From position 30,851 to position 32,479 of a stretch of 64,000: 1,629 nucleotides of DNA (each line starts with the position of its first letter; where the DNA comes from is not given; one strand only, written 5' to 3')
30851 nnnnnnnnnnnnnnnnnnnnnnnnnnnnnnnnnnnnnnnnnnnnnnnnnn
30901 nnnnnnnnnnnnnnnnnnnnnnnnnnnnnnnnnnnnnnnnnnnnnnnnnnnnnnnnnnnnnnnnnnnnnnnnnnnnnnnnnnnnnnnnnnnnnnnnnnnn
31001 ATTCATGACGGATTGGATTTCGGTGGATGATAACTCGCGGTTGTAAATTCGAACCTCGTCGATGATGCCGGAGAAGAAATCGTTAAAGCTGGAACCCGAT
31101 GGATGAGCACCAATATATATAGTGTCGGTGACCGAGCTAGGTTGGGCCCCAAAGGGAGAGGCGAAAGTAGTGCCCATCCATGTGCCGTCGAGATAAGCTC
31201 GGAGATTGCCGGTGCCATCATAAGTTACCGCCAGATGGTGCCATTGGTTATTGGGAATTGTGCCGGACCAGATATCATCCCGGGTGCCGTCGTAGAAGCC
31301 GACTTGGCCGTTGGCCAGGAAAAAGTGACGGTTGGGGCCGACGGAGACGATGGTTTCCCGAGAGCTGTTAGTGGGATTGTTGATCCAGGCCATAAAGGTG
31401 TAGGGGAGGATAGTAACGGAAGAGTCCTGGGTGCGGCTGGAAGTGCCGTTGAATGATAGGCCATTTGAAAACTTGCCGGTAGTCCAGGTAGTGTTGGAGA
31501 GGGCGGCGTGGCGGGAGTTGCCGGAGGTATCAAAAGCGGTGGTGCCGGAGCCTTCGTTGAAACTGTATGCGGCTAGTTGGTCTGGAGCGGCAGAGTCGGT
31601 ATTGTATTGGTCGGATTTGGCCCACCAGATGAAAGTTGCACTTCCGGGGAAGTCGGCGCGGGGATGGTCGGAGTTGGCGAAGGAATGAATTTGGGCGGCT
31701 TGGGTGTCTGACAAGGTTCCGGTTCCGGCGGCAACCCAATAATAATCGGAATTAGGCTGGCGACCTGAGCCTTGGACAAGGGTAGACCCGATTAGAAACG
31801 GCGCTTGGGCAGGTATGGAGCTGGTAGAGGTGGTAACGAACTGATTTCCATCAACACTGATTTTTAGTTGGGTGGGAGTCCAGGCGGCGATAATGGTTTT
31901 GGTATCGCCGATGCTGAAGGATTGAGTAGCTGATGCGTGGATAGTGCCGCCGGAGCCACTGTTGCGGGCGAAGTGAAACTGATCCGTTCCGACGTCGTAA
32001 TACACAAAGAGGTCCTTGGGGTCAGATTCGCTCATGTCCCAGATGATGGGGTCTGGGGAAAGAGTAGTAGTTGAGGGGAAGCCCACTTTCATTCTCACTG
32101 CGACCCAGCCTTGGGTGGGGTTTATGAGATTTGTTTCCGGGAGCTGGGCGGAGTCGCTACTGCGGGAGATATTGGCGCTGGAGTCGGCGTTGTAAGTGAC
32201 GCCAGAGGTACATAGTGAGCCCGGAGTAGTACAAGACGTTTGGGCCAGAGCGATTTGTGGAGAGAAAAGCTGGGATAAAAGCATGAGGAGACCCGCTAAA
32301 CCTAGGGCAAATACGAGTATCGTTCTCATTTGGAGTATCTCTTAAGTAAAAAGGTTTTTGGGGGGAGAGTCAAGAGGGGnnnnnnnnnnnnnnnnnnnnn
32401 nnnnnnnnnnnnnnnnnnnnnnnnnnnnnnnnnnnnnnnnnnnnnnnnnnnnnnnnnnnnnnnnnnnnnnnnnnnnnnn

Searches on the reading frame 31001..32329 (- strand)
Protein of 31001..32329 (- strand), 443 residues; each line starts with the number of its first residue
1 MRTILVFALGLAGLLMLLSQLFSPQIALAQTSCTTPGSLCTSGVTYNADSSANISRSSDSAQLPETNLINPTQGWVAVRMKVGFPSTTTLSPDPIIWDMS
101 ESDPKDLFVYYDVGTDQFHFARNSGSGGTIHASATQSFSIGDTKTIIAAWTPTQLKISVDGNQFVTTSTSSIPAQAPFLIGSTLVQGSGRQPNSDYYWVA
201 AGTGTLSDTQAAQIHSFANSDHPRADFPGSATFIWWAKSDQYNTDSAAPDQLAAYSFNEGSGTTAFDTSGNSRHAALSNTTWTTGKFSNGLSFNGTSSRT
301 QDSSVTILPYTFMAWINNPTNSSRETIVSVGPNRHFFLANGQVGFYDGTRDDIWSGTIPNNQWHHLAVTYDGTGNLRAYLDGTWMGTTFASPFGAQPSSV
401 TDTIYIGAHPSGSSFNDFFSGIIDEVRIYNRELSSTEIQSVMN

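Call 64: search_protein_families(library=pfam, proteins=[window:31001-32329:-], max_evalue=1)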
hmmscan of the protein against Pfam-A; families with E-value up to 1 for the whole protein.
window:31001-32329:- (443 aa): 3 families
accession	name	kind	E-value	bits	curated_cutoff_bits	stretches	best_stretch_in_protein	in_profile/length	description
PF13385.13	Laminin_G_3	-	1.7e-24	87.1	27.6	2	299-439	8-151/151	Concanavalin A-like lectin/glucanases superfamily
PF02210.31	Laminin_G_2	-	3.7e-09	37.5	22.9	2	358-429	50-124/126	Laminin G domain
PF22925.3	TS_C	-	0.0026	17.8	27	1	355-435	124-201/202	Trans-sialidase, C-terminal domain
